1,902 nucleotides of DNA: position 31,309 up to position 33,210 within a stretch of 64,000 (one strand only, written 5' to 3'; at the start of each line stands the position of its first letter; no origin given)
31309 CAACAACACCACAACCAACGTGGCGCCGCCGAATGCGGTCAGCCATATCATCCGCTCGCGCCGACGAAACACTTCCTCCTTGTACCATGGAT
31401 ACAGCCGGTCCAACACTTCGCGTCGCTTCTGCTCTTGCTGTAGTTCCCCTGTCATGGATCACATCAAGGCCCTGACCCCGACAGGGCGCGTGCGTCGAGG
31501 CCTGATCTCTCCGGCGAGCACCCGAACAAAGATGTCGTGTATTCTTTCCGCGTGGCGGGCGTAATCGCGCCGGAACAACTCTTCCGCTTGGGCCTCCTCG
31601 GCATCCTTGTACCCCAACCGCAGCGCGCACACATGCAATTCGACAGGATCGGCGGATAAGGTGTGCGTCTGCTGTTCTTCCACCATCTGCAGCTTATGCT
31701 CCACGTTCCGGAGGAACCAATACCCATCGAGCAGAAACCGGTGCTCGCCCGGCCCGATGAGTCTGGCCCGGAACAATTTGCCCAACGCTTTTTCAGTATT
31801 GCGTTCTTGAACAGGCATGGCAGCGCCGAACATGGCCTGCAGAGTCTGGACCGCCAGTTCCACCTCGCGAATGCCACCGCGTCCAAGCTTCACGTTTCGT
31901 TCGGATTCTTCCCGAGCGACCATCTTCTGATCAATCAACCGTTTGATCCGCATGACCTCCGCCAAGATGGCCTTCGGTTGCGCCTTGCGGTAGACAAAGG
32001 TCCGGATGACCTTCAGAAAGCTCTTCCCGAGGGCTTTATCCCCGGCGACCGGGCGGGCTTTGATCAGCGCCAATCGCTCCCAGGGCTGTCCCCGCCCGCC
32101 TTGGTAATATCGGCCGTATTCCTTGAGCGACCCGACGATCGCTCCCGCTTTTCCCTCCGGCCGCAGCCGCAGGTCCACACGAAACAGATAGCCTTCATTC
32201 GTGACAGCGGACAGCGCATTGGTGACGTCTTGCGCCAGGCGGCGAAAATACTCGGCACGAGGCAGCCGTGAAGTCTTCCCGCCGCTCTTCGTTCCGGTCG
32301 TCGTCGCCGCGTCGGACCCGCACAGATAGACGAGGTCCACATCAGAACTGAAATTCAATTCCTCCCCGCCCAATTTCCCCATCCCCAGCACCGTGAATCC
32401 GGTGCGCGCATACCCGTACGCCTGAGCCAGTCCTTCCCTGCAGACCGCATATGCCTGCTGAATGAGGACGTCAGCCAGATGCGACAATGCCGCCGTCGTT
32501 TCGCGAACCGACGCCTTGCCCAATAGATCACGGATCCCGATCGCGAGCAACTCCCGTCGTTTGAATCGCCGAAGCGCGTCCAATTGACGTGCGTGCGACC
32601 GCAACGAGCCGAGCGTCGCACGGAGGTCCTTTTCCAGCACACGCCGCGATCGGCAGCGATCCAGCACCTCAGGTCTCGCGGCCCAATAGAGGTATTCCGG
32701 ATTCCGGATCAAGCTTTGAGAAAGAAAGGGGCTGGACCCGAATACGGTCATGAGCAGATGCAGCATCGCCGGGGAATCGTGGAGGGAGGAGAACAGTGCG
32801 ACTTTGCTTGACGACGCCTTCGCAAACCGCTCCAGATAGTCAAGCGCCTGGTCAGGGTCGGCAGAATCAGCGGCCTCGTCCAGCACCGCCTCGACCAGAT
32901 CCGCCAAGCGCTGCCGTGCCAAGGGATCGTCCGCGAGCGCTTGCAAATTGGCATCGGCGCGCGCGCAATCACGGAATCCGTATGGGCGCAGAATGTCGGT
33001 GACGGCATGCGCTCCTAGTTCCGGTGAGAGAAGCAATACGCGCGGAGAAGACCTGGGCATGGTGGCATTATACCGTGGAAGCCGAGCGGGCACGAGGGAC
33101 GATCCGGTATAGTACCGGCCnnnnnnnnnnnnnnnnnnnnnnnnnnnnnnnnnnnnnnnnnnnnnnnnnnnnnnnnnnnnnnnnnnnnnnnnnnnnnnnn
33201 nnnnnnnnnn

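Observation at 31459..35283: GS adenylyltransferase (GlnE) split into two divergently transcribed single-module genes, one fused to ACT-like domains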

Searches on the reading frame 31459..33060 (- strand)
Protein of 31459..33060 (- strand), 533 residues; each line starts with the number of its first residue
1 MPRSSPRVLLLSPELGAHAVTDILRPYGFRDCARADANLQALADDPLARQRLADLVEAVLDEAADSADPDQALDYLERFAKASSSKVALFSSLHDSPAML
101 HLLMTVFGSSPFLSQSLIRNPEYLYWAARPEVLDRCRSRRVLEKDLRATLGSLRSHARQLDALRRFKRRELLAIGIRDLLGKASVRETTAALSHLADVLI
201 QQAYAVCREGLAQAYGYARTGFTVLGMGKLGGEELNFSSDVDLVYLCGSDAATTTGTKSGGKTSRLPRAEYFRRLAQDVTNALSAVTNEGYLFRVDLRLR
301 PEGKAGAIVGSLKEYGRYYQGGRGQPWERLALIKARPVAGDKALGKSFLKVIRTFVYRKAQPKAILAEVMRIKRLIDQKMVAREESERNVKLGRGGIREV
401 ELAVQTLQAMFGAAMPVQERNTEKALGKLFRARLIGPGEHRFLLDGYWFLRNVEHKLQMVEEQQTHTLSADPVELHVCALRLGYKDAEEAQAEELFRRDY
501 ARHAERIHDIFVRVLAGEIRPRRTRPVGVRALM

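Call 3: search_protein_families(library=pfam, proteins=[window:31459-33060:-], max_evalue=0.1)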
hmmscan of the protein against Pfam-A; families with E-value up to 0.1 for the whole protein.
window:31459-33060:- (533 aa): 3 families
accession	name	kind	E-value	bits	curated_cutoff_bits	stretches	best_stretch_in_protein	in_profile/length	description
PF03710.21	GlnE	-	1e-62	212.2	24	1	102-350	3-251/252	Glutamate-ammonia ligase adenylyltransferase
PF08335.16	GlnD_UR_UTase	-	7.6e-27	94.5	21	1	384-512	14-138/141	GlnD PII-uridylyltransferase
PF03445.19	DUF294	-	0.035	14.4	21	0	182-286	14-101/138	Putative nucleotidyltransferase DUF294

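Call 4: search_protein_families(library=ncbifam, proteins=[window:31459-33060:-], max_evalue=0.1)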
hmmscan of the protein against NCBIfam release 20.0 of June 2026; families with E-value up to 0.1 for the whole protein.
window:31459-33060:- (533 aa): 8 families
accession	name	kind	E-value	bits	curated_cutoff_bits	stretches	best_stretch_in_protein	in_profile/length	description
NF010706.0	PRK14108.1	equivalog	1.5e-98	330.8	724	2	48-320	527-796/986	bifunctional [glutamine synthetase] adenylyltransferase/[glutamine synthetase]-adenylyl-L-tyrosine phosphorylase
NF008292.0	PRK11072.1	equivalog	2.3e-90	304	487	2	136-518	64-440/946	bifunctional [glutamate--ammonia ligase]-adenylyl-L-tyrosine phosphorylase/[glutamate--ammonia-ligase] adenylyltransferase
NF010707.0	PRK14109.1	equivalog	7.3e-86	289.2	625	1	24-511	14-495/1010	bifunctional [glutamine synthetase] adenylyltransferase/[glutamine synthetase]-adenylyl-L-tyrosine phosphorylase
TIGR01693.1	UTase_glnD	equivalog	5.2e-13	48.1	519.4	1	329-512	116-289/850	[protein-PII] uridylyltransferase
NF003467.0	PRK05092.1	equivalog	5e-12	44.4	959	2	329-522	183-363/940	[protein-PII] uridylyltransferase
NF002895.0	PRK03381.1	equivalog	5.7e-06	24.7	631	2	330-489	132-264/782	[protein-PII] uridylyltransferase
NF001366.0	PRK00275.1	equivalog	4.1e-05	21.7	1299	1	332-508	154-317/895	[protein-PII] uridylyltransferase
TIGR00858.1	bioF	equivalog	0.092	11.5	426.45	0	338-410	231-303/365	8-amino-7-oxononanoate synthase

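Call 8: search_solved_structures(query=window:31459-33060:-, max_evalue=0.001, show_alignments=0)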
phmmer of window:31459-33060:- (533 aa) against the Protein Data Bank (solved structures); distinct sequences matched with E-value up to 0.001: 2.
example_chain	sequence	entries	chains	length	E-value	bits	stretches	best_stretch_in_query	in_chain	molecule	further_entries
1v4a_A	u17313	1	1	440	1.5e-48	169.1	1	105-478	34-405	Glutamate-ammonia-ligase adenylyltransferase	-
3k7d_A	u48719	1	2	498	5.3e-38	134.3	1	45-459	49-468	Glutamate-ammonia-ligase adenylyltransferase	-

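Call 21: find_homologous_proteins(query=window:31459-33060:-, max_evalue=1e-10)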
Query window:31459-33060:- (533 aa): 7045 proteins with E <= 1e-10 among 8000 candidates; the best 120 are listed.
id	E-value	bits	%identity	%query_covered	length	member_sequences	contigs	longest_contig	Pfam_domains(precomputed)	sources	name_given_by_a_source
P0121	0.0e+0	1158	99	100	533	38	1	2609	PF08335.17,PF03710.22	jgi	-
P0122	1.4e-217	742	69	95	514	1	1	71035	PF08335.17,PF10335.15,PF03710.22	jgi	jgi:glutamate-ammonia-ligase adenylyltransferase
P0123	9.5e-217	739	66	97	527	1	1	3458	PF08335.17,PF03710.22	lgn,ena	-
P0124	4.5e-216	737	67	95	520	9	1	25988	PF08335.17,PF03710.22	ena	-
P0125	8.3e-215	732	66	99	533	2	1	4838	PF08335.17,PF03710.22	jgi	-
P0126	9.1e-214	729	67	96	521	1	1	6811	PF08335.17,PF03710.22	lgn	-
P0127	4.0e-213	727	65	97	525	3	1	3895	PF08335.17,PF03710.22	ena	-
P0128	1.6e-210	718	66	97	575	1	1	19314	PF08335.17,PF03710.22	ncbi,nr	ncbi:MAG: hypothetical protein E6K67_01710 [Nitrospirae bacterium]|nr:MAG: hypothetical protein E6K6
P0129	8.7e-209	713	66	97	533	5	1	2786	PF08335.17,PF03710.22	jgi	jgi:glutamate-ammonia-ligase adenylyltransferase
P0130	2.3e-207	708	63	97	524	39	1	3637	PF08335.17,PF03710.22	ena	-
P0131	3.2e-207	707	65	97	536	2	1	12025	PF08335.17,PF03710.22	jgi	jgi:glutamate-ammonia-ligase adenylyltransferase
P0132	3.8e-207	707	65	97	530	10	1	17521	PF08335.17,PF03710.22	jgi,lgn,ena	-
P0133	6.8e-207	706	66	95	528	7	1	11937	PF08335.17,PF03710.22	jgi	-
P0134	2.4e-206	704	64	95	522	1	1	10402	PF08335.17,PF03710.22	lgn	-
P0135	3.3e-205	701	64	97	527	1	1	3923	PF08335.17,PF03710.22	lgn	-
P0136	3.7e-205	701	66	95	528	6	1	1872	PF08335.17,PF03710.22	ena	-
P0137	9.8e-205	699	60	97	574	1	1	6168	PF08335.17,PF03710.22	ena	-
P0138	3.2e-204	697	63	98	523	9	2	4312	PF08335.17,PF03710.22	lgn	-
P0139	4.8e-204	697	60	97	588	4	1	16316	PF08335.17,PF03710.22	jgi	jgi:glutamate-ammonia-ligase adenylyltransferase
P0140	4.0e-202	691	62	97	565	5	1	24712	PF08335.17,PF03710.22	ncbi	ncbi:MAG TPA: hypothetical protein VGJ57_06400 [Nitrospirales bacterium]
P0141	4.6e-201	687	63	97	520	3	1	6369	PF08335.17,PF10335.15,PF03710.22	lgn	-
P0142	3.2e-200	684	63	97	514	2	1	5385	PF08335.17,PF03710.22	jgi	jgi:glutamate-ammonia-ligase adenylyltransferase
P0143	3.4e-199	681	62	97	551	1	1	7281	PF08335.17,PF03710.22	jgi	jgi:glutamate-ammonia-ligase adenylyltransferase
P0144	2.8e-198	678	62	97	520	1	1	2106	PF08335.17,PF03710.22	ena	-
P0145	5.7e-198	677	62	96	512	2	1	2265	PF08335.17,PF03710.22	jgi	jgi:glutamate-ammonia-ligase adenylyltransferase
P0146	1.2e-185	636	59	99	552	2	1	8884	PF08335.17,PF03710.22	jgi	jgi:glutamate-ammonia-ligase adenylyltransferase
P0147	4.3e-183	628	62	85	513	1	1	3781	PF08335.17,PF03710.22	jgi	-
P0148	2.7e-181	622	61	93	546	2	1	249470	PF08335.17,PF10335.15,PF03710.22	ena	-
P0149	2.4e-179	615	60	85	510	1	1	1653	PF08335.17,PF03710.22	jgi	jgi:[glutamine synthetase] adenylyltransferase / [glutamine synthetase]-adenylyl-L-tyrosine phosphor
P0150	2.8e-167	576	60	84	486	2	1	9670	PF08335.17,PF03710.22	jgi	jgi:glutamate-ammonia-ligase adenylyltransferase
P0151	1.4e-164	567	45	89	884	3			PF08335.17,PF03710.22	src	-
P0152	7.9e-160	551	39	97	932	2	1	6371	PF08335.17,PF03710.22,PF03445.20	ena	-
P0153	2.6e-158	546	53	96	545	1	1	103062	PF08335.17,PF03710.22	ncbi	-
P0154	3.6e-157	542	53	95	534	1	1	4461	PF08335.17,PF03710.22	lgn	-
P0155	6.4e-157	541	53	95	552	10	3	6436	PF08335.17,PF03710.22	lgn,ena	-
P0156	4.5e-156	539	36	89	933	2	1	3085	PF08335.17,PF10335.15,PF03710.22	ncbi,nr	ncbi:MAG TPA: bifunctional [glutamate--ammonia ligase]-adenylyl-L-tyrosine phosphorylase/[glutamate-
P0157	6.3e-156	538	54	94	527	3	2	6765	PF08335.17,PF03710.22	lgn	-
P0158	1.3e-155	537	50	97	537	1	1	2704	PF08335.17,PF03710.22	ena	-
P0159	2.6e-155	536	53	96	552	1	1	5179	PF08335.17,PF10335.15,PF03710.22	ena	-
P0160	2.9e-155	536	35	93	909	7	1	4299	PF08335.17,PF10335.15,PF03710.22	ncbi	ncbi:MAG: bifunctional [glutamate--ammonia ligase]-adenylyl-L-tyrosine phosphorylase/[glutamate--amm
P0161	6.2e-155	535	50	96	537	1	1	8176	PF08335.17,PF03710.22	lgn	-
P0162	6.2e-155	535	51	95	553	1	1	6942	PF08335.17,PF03710.22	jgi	jgi:[glutamine synthetase] adenylyltransferase / [glutamine synthetase]-adenylyl-L-tyrosine phosphor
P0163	1.5e-154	534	51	97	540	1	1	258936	PF08335.17,PF03710.22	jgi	jgi:glutamate-ammonia-ligase adenylyltransferase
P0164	1.6e-154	534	53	99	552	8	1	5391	PF08335.17,PF03710.22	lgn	-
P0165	5.0e-154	532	52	98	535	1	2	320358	PF08335.17,PF03710.22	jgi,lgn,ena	-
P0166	9.7e-154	531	52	96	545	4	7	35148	PF08335.17,PF03710.22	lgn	-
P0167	1.7e-153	530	52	95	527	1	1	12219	PF08335.17,PF03710.22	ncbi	-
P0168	1.8e-153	530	53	97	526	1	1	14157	PF08335.17,PF03710.22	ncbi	-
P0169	1.9e-153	530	52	94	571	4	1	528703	PF08335.17,PF03710.22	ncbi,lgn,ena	-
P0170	1.9e-153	530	53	96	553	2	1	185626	PF08335.17,PF03710.22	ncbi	-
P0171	2.5e-153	530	53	94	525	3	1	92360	PF08335.17,PF03710.22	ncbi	-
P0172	3.8e-153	529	63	82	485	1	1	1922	PF08335.17,PF03710.22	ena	-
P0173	4.4e-153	529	52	96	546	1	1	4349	PF08335.17,PF03710.22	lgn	-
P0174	8.7e-153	528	52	96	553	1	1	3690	PF08335.17,PF03710.22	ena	-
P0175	1.3e-152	527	51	94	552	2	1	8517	PF08335.17,PF03710.22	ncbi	-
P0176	1.8e-152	527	52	95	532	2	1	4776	PF08335.17,PF03710.22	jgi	jgi:[glutamine synthetase] adenylyltransferase / [glutamine synthetase]-adenylyl-L-tyrosine phosphor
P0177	3.1e-152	526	49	97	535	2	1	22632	PF08335.17,PF03710.22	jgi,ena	-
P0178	3.2e-152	526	52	95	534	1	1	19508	PF08335.17,PF03710.22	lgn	-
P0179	3.6e-152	526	50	97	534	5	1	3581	PF08335.17,PF03710.22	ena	-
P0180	3.6e-152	526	51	97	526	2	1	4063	PF08335.17,PF03710.22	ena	-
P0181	4.5e-152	525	49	96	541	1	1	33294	PF08335.17,PF03710.22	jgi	jgi:[glutamine synthetase] adenylyltransferase / [glutamine synthetase]-adenylyl-L-tyrosine phosphor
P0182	5.5e-152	525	34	96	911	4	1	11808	PF08335.17,PF03710.22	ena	-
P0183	8.0e-152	525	53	97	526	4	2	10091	PF08335.17,PF03710.22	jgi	jgi:[glutamine synthetase] adenylyltransferase / [glutamine synthetase]-adenylyl-L-tyrosine phosphor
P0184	8.5e-152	525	51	94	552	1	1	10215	PF08335.17,PF03710.22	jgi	jgi:glutamate-ammonia-ligase adenylyltransferase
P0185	8.7e-152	525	52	95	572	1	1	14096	PF08335.17,PF03710.22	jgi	jgi:glutamate-ammonia-ligase adenylyltransferase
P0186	1.4e-151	524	53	96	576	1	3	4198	PF08335.17,PF03710.22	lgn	-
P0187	1.4e-151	524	50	96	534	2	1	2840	PF08335.17,PF03710.22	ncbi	-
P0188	2.2e-151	523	51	100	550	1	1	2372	PF08335.17,PF03710.22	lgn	-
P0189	2.3e-151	523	51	97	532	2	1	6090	PF08335.17,PF03710.22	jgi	jgi:glutamate-ammonia-ligase adenylyltransferase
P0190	3.3e-151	523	51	99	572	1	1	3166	PF08335.17,PF03710.22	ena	-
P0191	4.4e-151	522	41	75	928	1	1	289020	PF08335.17,PF03710.22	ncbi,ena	-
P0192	4.7e-151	522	52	95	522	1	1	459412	PF08335.17,PF03710.22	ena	-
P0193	6.6e-151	522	53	96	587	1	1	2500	PF08335.17,PF03710.22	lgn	-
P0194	7.9e-151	521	52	96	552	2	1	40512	PF08335.17,PF03710.22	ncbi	-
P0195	8.8e-151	521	42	66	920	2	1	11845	PF08335.17,PF10335.15,PF03710.22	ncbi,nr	ncbi:MAG: bifunctional [glutamate--ammonia ligase]-adenylyl-L-tyrosine phosphorylase/[glutamate--amm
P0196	8.9e-151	521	51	100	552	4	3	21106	PF08335.17,PF03710.22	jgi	jgi:glutamate-ammonia-ligase adenylyltransferase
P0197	1.1e-150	521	52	97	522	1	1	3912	PF08335.17,PF03710.22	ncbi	ncbi:MAG: hypothetical protein ACREEM_36735 [Blastocatellia bacterium]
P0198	1.1e-150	521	51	98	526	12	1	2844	PF08335.17,PF03710.22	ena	-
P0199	1.1e-150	521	51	95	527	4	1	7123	PF08335.17,PF03710.22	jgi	jgi:glutamate-ammonia-ligase adenylyltransferase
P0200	1.4e-150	521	52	94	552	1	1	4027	PF08335.17,PF03710.22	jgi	jgi:glutamate-ammonia-ligase adenylyltransferase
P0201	1.5e-150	520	52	97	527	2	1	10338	PF08335.17,PF03710.22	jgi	jgi:glutamate-ammonia-ligase adenylyltransferase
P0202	1.5e-150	520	52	96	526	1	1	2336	PF08335.17,PF03710.22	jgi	jgi:glutamate-ammonia-ligase adenylyltransferase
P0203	1.7e-150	520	52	95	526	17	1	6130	PF08335.17,PF03710.22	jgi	jgi:glutamate-ammonia-ligase adenylyltransferase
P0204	2.6e-150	520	50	96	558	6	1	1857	PF08335.17,PF03710.22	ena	-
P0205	2.9e-150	520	42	73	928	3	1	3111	PF08335.17,PF03710.22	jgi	jgi:glutamate-ammonia-ligase adenylyltransferase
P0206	2.9e-150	519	50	97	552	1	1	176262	PF08335.17,PF03710.22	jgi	jgi:[glutamine synthetase] adenylyltransferase / [glutamine synthetase]-adenylyl-L-tyrosine phosphor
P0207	3.0e-150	519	51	96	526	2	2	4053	PF08335.17,PF03710.22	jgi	jgi:glutamate-ammonia-ligase adenylyltransferase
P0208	3.3e-150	519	48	62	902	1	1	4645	PF08335.17,PF10335.15,PF03710.22,PF03445.20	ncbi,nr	ncbi:MAG TPA: bifunctional [glutamate--ammonia ligase]-adenylyl-L-tyrosine phosphorylase/[glutamate-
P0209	3.4e-150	519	51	100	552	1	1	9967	PF08335.17,PF03710.22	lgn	-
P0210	4.8e-150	519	50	96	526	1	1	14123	PF08335.17,PF03710.22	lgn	-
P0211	4.8e-150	519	52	97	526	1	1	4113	PF08335.17,PF03710.22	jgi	jgi:glutamate-ammonia-ligase adenylyltransferase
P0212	5.4e-150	519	52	95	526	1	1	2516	PF08335.17,PF03710.22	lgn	-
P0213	5.5e-150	519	51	95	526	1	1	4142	PF08335.17,PF03710.22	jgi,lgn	jgi:glutamate-ammonia-ligase adenylyltransferase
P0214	6.4e-150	518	52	96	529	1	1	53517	PF08335.17,PF03710.22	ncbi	-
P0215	8.6e-150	518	51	97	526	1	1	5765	PF08335.17,PF03710.22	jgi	jgi:glutamate-ammonia-ligase adenylyltransferase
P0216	1.1e-149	518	52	95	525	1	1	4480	PF08335.17,PF03710.22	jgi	jgi:glutamate-ammonia-ligase adenylyltransferase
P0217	1.1e-149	518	51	97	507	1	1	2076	PF08335.17,PF03710.22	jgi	jgi:glutamate-ammonia-ligase adenylyltransferase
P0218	1.3e-149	517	51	94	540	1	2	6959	PF08335.17,PF03710.22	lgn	-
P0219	1.4e-149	517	52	96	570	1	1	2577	PF08335.17,PF03710.22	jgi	jgi:glutamate-ammonia-ligase adenylyltransferase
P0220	2.2e-149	517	42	73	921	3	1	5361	PF08335.17,PF03710.22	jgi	jgi:glutamate-ammonia-ligase adenylyltransferase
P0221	2.4e-149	517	35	92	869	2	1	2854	PF08335.17,PF10335.15,PF03710.22,PF03445.20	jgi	jgi:glutamate-ammonia-ligase adenylyltransferase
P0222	2.8e-149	516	51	94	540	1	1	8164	PF08335.17,PF03710.22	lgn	-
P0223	2.9e-149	516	51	95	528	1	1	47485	PF08335.17,PF03710.22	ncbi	-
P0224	3.8e-149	516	51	96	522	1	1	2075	PF08335.17,PF03710.22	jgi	jgi:glutamate-ammonia-ligase adenylyltransferase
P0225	5.9e-149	515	51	95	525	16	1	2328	PF08335.17,PF03710.22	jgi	jgi:glutamate-ammonia-ligase adenylyltransferase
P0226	6.0e-149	515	50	97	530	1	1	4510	PF08335.17,PF03710.22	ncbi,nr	ncbi:MAG: hypothetical protein HY349_01025 [Nitrospirae bacterium]|nr:hypothetical protein [Nitrospi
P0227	6.5e-149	515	51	95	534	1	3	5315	PF08335.17,PF03710.22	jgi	-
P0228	7.1e-149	515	49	97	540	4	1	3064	PF08335.17,PF03710.22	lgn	-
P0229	8.5e-149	515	50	95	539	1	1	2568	PF08335.17,PF03710.22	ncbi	-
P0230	9.7e-149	514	52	97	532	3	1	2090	PF08335.17,PF03710.22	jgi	jgi:[glutamine synthetase] adenylyltransferase / [glutamine synthetase]-adenylyl-L-tyrosine phosphor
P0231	9.8e-149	514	50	96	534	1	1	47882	PF08335.17,PF03710.22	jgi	-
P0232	1.1e-148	514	50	97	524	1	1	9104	PF08335.17,PF03710.22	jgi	jgi:[glutamine synthetase] adenylyltransferase / [glutamine synthetase]-adenylyl-L-tyrosine phosphor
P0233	1.6e-148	514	51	97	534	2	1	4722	PF08335.17,PF03710.22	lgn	-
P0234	1.8e-148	514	50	95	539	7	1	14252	PF08335.17,PF03710.22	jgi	-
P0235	2.3e-148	513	50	96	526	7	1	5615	PF08335.17,PF03710.22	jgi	-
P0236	2.5e-148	513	50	97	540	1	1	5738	PF08335.17,PF03710.22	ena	-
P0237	2.6e-148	513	48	99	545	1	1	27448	PF08335.17,PF03710.22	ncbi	-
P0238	3.0e-148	513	51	97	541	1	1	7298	PF08335.17,PF03710.22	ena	-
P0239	3.4e-148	513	45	61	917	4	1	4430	PF08335.17,PF10335.15,PF03710.22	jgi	jgi:glutamate-ammonia-ligase adenylyltransferase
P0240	3.8e-148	513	50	97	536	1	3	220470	PF08335.17,PF10335.15,PF03710.22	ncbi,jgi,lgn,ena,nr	ncbi:MAG TPA: putative nucleotidyltransferase substrate binding domain-containing protein [Nitrospir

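Call 27: search_protein_representatives(protein=window:31459-33060:-)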
Query: 533 residues. Proteins with E-value up to 0.001 (for the whole library): 12642; up to 1e-10: 8248; up to 1e-30: 4219. The best 150 are listed.
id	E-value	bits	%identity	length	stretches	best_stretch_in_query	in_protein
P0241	2.6e-210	715.9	44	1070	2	19-492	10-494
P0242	2.1e-176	604.0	39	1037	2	9-509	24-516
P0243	1.2e-175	601.6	35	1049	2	10-514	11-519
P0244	1.8e-175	600.9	37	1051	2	17-511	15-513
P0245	1.1e-174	598.3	35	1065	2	9-529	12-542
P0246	6.0e-173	592.6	36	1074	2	18-514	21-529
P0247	1.5e-172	591.4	38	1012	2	33-515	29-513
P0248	2.1e-171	587.5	38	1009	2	19-517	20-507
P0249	7.1e-171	585.8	40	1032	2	1-514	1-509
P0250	1.3e-170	584.9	37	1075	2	6-514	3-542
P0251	7.4e-170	582.4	36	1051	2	26-529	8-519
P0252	1.9e-169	581.1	37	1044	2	18-514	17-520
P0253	2.3e-168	577.5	39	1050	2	9-521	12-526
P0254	2.5e-168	577.4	37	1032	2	7-511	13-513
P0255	1.3e-167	575.1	37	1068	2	5-516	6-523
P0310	1.0e-140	486.3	38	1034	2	7-476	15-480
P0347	2.5e-130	452.0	49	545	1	5-515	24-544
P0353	2.1e-129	449.0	49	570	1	7-516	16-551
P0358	2.2e-128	445.7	50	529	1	1-517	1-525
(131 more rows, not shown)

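Call 51: search_protein_families(library=pfam, proteins=[P0241, P0151, P0152, P0347, P0197], max_evalue=0.01)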
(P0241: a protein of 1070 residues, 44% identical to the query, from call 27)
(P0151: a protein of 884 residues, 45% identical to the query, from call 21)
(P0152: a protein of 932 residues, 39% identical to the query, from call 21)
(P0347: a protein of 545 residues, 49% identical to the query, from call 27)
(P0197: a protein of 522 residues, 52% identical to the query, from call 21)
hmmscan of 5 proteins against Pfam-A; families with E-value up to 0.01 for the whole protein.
P0241 (1070 aa): 4 families
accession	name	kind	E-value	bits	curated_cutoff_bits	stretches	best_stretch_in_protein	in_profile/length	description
PF03710.21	GlnE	-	6.8e-133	442.2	24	2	96-350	2-251/252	Glutamate-ammonia ligase adenylyltransferase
PF08335.16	GlnD_UR_UTase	-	4.5e-49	166.5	21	2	388-536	26-141/141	GlnD PII-uridylyltransferase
PF03445.19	DUF294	-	5.9e-05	23.4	21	0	730-832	14-102/138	Putative nucleotidyltransferase DUF294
PF10335.14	DUF294_C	-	9.6e-05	22.7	22.5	0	417-462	58-103/145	Putative nucleotidyltransferase substrate binding domain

P0151 (884 aa): 4 families
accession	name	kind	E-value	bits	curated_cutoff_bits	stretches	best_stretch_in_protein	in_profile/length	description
PF03710.21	GlnE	-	3.1e-130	433.5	24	2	89-346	3-251/252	Glutamate-ammonia ligase adenylyltransferase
PF08335.16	GlnD_UR_UTase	-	7e-32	110.8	21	1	366-511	1-140/141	GlnD PII-uridylyltransferase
PF03445.19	DUF294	-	0.0001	22.6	21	0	709-806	15-100/138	Putative nucleotidyltransferase DUF294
PF10335.14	DUF294_C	-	0.0021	18.3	22.5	1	414-459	59-104/145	Putative nucleotidyltransferase substrate binding domain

P0152 (932 aa): 3 families
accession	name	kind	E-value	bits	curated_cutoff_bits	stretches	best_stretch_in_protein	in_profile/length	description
PF03710.21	GlnE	-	4.5e-129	429.6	24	2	113-359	4-250/252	Glutamate-ammonia ligase adenylyltransferase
PF08335.16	GlnD_UR_UTase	-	1.1e-27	97.2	21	1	386-530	3-140/141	GlnD PII-uridylyltransferase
PF03445.19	DUF294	-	4e-07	30.4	21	0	194-296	16-100/138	Putative nucleotidyltransferase DUF294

P0347 (545 aa): 3 families
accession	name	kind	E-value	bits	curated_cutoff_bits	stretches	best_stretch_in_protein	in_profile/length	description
PF03710.21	GlnE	-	3e-66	223.8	24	1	121-375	3-251/252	Glutamate-ammonia ligase adenylyltransferase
PF08335.16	GlnD_UR_UTase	-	1.2e-27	97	21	1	398-543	2-140/141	GlnD PII-uridylyltransferase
PF10335.14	DUF294_C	-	0.0004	20.7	22.5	1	409-502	28-121/145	Putative nucleotidyltransferase substrate binding domain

P0197 (522 aa): 3 families
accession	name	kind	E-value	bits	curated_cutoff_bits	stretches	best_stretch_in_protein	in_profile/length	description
PF03710.21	GlnE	-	6e-72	242.5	24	1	102-347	3-251/252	Glutamate-ammonia ligase adenylyltransferase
PF08335.16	GlnD_UR_UTase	-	6.1e-30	104.5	21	1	368-513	2-141/141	GlnD PII-uridylyltransferase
PF10335.14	DUF294_C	-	0.002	18.4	22.5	1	384-459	33-103/145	Putative nucleotidyltransferase substrate binding domain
